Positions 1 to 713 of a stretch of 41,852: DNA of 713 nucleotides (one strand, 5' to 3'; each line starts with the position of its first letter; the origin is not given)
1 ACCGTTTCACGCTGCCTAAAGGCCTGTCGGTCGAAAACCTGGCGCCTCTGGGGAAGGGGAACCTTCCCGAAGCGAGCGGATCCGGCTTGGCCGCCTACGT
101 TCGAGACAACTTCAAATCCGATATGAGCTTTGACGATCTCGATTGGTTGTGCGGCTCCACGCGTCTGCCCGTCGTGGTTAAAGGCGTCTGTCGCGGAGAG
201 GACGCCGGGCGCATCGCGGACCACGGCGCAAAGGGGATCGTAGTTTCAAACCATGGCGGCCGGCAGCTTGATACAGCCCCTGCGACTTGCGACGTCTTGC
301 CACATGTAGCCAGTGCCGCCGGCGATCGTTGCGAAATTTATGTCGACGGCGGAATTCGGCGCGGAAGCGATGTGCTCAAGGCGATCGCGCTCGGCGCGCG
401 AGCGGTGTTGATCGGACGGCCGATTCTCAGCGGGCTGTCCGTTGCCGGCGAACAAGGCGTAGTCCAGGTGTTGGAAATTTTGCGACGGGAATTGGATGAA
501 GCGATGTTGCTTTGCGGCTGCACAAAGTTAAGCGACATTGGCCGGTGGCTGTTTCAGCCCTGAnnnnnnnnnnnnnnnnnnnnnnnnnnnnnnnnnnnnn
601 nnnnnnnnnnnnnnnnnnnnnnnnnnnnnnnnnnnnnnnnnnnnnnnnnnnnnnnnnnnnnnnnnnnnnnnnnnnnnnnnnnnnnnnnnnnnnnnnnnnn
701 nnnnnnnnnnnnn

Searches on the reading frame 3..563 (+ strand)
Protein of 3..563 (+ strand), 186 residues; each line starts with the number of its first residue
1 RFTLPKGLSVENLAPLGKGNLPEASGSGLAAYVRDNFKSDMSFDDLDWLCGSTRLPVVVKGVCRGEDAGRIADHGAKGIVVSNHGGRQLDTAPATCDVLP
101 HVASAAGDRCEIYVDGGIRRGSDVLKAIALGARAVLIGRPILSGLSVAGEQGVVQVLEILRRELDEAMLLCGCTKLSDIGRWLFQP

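Call 57: search_protein_families(library=pfam, proteins=[window:3-563:+], max_evalue=0.00001)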
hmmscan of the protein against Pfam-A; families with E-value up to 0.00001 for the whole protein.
window:3-563:+ (186 aa): 3 families
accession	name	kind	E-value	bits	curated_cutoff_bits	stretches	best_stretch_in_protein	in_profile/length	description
PF01070.24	FMN_dh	-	1.6e-67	228.4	24.9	1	23-182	187-346/350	FMN-dependent dehydrogenase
PF00478.31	IMPDH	-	3.8e-06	26.6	25.6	1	103-145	201-242/345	IMP dehydrogenase / GMP reductase domain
PF01645.23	Glu_synthase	-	5.7e-06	26.2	20.4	1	103-142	269-308/369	Conserved region in glutamate synthase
